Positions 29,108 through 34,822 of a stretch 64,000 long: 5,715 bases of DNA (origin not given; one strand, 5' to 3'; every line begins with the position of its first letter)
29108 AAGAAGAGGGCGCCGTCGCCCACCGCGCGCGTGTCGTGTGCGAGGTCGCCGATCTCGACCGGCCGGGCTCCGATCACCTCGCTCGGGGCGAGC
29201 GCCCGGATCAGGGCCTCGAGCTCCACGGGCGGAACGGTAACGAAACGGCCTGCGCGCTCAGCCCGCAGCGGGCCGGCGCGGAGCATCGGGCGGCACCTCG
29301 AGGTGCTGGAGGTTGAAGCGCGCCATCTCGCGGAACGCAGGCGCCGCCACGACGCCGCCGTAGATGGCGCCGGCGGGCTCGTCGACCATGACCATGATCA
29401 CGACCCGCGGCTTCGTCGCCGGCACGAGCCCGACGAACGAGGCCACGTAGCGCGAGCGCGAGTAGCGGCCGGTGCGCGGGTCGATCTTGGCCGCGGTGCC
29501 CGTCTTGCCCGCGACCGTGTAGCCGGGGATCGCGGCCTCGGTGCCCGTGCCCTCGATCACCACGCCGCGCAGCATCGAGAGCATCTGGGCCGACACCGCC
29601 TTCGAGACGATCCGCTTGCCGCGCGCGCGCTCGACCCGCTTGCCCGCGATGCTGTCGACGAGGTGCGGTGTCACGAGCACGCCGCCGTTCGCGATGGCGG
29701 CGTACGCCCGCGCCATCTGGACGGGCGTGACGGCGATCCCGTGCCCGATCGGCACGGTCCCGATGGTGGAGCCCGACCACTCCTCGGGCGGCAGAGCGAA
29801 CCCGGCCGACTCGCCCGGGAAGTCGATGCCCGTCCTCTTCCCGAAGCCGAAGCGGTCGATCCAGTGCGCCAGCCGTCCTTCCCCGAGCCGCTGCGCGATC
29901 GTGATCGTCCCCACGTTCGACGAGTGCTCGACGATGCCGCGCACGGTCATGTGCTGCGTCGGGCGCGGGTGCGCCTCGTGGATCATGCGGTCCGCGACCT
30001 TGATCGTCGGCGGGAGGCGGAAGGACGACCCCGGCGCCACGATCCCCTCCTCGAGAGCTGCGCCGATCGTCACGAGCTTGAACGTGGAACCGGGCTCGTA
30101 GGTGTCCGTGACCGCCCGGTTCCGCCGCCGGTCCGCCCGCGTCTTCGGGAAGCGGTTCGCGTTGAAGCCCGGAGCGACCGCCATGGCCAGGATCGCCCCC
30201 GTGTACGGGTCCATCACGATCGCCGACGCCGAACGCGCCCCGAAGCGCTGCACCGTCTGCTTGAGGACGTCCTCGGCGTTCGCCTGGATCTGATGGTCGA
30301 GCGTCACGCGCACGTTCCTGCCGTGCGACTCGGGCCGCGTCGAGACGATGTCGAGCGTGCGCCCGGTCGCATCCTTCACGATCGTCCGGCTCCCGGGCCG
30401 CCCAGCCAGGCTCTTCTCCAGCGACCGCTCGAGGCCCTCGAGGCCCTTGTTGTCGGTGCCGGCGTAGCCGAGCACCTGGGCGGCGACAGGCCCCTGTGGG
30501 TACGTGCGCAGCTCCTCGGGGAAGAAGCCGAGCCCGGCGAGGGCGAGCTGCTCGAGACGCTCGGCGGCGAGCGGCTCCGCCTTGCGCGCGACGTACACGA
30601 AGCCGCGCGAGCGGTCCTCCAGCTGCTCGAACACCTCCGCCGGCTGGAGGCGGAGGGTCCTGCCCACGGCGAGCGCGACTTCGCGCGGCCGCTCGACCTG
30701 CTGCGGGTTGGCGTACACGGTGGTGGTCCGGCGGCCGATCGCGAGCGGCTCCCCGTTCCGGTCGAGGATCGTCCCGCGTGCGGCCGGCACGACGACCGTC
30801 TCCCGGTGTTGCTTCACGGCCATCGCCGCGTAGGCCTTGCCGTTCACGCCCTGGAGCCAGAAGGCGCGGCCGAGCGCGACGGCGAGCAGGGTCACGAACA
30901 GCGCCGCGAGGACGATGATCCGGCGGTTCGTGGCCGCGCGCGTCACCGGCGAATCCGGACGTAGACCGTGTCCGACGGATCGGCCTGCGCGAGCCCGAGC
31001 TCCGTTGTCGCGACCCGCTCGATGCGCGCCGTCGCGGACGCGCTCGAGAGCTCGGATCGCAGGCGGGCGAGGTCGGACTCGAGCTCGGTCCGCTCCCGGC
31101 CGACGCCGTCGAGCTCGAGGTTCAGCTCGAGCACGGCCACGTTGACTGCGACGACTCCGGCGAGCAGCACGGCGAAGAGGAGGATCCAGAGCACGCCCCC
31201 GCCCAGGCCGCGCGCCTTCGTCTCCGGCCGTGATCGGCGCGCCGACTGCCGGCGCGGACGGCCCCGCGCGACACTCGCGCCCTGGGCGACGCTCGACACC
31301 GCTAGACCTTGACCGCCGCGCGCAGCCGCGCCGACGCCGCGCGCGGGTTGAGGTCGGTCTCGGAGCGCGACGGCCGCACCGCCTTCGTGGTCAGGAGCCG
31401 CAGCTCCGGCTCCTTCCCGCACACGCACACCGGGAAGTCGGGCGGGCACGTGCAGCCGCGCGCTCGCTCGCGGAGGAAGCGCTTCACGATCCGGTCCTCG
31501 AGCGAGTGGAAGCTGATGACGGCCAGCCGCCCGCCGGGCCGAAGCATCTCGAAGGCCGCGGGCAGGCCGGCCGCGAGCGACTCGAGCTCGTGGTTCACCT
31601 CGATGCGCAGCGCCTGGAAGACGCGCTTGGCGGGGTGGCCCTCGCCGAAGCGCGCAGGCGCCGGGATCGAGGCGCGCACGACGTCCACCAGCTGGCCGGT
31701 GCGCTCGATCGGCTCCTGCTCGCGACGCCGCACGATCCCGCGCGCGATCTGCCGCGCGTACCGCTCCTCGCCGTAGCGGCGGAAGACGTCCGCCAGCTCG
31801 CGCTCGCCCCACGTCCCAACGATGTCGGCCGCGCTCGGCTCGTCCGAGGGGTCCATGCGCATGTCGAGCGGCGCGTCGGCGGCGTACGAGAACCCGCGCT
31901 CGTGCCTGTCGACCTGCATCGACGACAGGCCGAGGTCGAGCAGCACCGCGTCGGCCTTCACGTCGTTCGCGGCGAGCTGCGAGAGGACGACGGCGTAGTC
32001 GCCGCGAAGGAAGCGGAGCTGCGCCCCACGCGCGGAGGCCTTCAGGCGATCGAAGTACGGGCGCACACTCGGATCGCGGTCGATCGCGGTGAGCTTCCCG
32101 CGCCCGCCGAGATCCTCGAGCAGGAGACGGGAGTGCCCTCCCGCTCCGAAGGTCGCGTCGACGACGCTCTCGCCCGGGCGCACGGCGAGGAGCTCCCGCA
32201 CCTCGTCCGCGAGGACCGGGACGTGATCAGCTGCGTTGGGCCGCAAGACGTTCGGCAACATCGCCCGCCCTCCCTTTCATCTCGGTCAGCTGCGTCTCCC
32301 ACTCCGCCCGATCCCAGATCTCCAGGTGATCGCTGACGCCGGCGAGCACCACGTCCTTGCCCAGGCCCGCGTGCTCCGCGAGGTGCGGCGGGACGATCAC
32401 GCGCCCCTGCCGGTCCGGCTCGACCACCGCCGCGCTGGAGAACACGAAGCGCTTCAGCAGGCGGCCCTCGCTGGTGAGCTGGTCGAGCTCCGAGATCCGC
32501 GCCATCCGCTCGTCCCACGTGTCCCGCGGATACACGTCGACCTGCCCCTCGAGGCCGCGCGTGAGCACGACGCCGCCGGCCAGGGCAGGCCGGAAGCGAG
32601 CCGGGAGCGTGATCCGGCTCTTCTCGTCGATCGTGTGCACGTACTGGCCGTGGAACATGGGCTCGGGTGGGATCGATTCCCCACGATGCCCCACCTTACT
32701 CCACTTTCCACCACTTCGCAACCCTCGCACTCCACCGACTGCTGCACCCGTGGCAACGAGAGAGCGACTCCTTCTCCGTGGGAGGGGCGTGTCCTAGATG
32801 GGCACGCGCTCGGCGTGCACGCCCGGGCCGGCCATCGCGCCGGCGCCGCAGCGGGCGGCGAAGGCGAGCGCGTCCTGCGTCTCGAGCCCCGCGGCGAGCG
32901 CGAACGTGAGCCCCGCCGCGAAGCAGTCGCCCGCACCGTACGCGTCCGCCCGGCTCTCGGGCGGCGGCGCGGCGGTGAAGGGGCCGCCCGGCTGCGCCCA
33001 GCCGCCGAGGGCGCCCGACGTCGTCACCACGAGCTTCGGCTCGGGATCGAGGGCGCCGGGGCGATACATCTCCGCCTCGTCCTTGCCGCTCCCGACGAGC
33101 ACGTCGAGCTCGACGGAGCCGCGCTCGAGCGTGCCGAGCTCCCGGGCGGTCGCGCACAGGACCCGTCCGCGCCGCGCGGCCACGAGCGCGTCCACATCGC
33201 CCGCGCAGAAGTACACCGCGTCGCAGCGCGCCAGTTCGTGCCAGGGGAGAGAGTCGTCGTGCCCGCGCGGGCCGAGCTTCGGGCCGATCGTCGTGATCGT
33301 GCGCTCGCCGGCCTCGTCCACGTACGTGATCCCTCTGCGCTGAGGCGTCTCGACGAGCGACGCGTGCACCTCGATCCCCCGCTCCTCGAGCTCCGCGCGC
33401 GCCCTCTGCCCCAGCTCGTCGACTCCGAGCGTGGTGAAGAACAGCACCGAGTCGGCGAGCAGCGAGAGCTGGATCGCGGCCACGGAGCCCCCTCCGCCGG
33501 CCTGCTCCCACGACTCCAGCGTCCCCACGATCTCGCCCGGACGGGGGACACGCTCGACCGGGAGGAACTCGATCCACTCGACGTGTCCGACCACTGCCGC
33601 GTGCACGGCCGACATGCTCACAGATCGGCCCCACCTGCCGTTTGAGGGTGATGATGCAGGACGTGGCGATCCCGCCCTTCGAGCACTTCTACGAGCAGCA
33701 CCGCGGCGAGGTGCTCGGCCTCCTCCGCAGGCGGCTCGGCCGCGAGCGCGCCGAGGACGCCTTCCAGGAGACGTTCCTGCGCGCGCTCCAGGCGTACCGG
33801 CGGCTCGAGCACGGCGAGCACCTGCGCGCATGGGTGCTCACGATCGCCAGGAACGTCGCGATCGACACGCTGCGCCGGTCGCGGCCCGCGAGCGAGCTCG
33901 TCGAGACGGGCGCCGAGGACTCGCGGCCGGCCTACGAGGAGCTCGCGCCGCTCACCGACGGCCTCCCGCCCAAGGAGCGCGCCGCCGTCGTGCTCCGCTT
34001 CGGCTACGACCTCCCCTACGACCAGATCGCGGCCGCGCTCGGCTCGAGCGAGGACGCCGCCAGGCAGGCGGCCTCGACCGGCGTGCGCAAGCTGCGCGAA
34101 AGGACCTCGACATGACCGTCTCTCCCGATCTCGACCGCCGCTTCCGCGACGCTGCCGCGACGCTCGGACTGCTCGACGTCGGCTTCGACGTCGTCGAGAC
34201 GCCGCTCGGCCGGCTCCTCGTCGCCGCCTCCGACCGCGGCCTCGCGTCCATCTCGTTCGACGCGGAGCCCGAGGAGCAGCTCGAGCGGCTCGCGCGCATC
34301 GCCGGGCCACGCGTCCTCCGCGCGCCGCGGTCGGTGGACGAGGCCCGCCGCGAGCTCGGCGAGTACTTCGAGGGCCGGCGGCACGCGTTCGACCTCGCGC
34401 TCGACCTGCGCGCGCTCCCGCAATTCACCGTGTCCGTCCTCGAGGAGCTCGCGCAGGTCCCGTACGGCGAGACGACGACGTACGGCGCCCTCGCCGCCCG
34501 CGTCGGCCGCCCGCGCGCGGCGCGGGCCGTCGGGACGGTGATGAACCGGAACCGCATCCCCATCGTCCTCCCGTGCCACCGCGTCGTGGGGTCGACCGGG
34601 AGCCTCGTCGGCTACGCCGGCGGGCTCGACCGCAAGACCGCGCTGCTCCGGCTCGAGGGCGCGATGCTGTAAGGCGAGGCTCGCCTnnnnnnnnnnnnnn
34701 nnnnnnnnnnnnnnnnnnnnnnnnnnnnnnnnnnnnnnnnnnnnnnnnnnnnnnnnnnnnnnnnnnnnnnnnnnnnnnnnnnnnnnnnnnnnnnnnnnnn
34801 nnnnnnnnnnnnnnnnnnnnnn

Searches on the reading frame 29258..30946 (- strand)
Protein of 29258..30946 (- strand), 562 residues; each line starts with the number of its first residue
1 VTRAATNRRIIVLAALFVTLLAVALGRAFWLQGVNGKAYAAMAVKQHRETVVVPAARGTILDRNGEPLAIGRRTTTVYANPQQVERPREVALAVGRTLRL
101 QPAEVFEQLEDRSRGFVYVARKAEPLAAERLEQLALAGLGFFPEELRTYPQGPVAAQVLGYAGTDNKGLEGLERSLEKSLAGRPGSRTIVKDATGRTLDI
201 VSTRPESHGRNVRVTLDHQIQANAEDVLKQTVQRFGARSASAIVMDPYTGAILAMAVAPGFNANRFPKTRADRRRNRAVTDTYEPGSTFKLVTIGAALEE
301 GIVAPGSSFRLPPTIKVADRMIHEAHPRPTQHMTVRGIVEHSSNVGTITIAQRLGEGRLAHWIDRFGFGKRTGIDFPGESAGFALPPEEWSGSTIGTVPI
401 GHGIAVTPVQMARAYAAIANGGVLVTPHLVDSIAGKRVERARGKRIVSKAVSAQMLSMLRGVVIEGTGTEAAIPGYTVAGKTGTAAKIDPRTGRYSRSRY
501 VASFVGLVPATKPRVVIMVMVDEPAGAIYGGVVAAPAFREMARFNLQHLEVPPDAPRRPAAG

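Call 6: search_protein_families(library=pfam, proteins=[window:29258-30946:-])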
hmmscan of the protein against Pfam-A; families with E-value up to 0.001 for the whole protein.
window:29258-30946:- (562 aa): 3 families
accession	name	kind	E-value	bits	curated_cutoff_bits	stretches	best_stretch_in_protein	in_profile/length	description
PF00905.27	Transpeptidase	-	2.1e-80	270.5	22.1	1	241-541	2-297/299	Penicillin binding protein transpeptidase domain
PF03717.20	PBP_dimer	-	2e-18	67.9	24.4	1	53-198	2-176/180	Penicillin-binding Protein dimerisation domain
PF21922.1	PBP_dimer_2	-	6.5e-05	23.6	27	1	147-186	25-63/83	Penicillin binding protein A dimerisation domain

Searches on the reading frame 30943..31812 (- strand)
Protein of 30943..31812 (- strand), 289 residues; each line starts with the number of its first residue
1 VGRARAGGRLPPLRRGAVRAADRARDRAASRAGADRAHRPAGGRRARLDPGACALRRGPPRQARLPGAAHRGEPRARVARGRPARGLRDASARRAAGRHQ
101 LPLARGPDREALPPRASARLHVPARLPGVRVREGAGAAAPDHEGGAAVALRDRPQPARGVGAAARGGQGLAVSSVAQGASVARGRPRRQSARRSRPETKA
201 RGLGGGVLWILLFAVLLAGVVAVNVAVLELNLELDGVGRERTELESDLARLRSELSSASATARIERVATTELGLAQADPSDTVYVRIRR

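Call 6: search_protein_families(library=pfam, proteins=[window:30943-31812:-])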
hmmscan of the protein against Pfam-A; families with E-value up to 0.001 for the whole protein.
window:30943-31812:- (289 aa): 1 family
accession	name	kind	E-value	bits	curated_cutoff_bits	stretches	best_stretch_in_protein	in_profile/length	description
PF04999.18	FtsL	-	2.9e-06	27.7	22.9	1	209-286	17-96/97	Cell division protein FtsL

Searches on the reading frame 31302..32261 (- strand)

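Call 6: search_protein_families(library=pfam, proteins=[window:31302-32261:-])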
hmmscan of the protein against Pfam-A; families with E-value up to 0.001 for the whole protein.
window:31302-32261:- (319 aa): 3 families
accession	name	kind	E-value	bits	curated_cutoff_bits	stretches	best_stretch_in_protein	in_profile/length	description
PF01795.25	Methyltransf_5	-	7e-107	357.9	27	1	12-318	3-308/309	MraW methylase family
PF13578.12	Methyltransf_24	-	0.00028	22.2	26.3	0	49-117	19-83/105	Methyltransferase domain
PF13649.12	Methyltransf_25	-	0.00082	20.5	27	0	33-124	1-86/97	Methyltransferase domain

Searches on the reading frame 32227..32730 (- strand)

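Call 6: search_protein_families(library=pfam, proteins=[window:32227-32730:-])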
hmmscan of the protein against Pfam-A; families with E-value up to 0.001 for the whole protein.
window:32227-32730:- (167 aa): 1 family
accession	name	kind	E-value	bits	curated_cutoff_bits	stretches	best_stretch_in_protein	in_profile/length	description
PF02381.23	MraZ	-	1.1e-32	112.3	23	2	97-151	2-56/72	MraZ protein, putative antitoxin-like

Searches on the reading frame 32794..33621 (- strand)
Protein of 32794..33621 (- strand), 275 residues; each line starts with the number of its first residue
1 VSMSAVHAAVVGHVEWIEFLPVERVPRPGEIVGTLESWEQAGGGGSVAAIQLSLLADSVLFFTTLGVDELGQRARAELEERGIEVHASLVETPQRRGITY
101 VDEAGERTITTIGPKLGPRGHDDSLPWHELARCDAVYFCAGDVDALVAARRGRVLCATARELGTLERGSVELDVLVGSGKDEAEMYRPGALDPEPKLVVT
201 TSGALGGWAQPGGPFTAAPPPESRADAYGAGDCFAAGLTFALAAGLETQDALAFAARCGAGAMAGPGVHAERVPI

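Call 29: search_protein_families(library=pfam, proteins=[window:32794-33621:-])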
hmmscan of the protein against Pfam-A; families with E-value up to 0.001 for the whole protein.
window:32794-33621:- (275 aa): 1 family
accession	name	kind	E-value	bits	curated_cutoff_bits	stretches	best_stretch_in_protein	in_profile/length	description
PF00294.29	PfkB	-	2.1e-21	77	25.8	2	194-264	219-291/302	pfkB family carbohydrate kinase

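Call 65: search_protein_families(library=ncbifam, proteins=[window:32794-33621:-], max_evalue=0.00001)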
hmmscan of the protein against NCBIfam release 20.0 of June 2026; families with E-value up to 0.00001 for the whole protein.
window:32794-33621:- (275 aa): 11 families
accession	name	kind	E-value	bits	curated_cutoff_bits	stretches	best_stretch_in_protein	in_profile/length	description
TIGR02152.1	D_ribokin_bact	equivalog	4.8e-14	52.4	299.65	1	10-109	3-104/298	ribokinase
NF053626.1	RibKinHalex1628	equivalog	5.4e-14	52.4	330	1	10-108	6-106/293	ATP-dependent ribose-1-phosphate kinase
TIGR03168.1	1-PFK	subfamily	2.2e-12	46.5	216.4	1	196-269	214-288/305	hexose kinase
TIGR03828.1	pfkB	equivalog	3.7e-11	42.6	292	1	196-270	214-289/305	1-phosphofructokinase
NF008353.0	PRK11142.1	equivalog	1.3e-10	41.3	341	1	9-110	6-109/307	ribokinase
TIGR04382.1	myo_inos_iolC_N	equivalog_domain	1.3e-08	34.5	300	1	171-264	198-291/309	5-dehydro-2-deoxygluconokinase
NF007321.0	PRK09813.1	equivalog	8.7e-08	31.9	247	0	194-262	185-254/261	fructoselysine 6-kinase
NF006957.1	PRK09434.1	equivalog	1.1e-07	31.7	450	0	194-264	211-288/302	fructokinase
NF041633.1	trifunc_aldol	exception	1.3e-06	27.2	700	0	226-256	515-545/580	KHG/KDPG aldolase/sugar kinase fusion protein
NF041332.1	KDG_KDGal_kin_Halo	equivalog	1.8e-06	27.6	440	0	40-107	31-99/320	bifunctional 2-dehydro-3-deoxygluconokinase/2-dehydro-3-deoxygalactonokinase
TIGR02198.1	rfaE_dom_I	equivalog_domain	1.8e-06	27.3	345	0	225-260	259-294/315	D-glycero-beta-D-manno-heptose-7-phosphate kinase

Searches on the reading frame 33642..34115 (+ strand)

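Call 29: search_protein_families(library=pfam, proteins=[window:33642-34115:+])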
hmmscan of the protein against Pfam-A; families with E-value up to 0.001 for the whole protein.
window:33642-34115:+ (157 aa): 3 families
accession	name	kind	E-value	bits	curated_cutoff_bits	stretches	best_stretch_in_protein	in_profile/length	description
PF04542.20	Sigma70_r2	-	3.7e-17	62.3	24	1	16-81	1-69/71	Sigma-70 region 2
PF04545.22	Sigma70_r4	-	5.7e-11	42.2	24.1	1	106-153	3-50/50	Sigma-70, region 4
PF08281.18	Sigma70_r4_2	-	2.5e-09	37.1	25.7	1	106-151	9-54/54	Sigma-70, region 4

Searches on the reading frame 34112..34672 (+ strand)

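Call 29: search_protein_families(library=pfam, proteins=[window:34112-34672:+])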
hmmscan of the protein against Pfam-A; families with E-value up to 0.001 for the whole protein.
window:34112-34672:+ (186 aa): 2 families
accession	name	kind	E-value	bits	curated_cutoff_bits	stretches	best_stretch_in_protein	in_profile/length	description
PF01035.26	DNA_binding_1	-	2.5e-33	114.2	27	1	105-184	2-81/81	6-O-methylguanine DNA methyltransferase, DNA binding domain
PF02870.21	Methyltransf_1N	-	1.6e-10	41.8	21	1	27-99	5-71/71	6-O-methylguanine DNA methyltransferase, ribonuclease-like domain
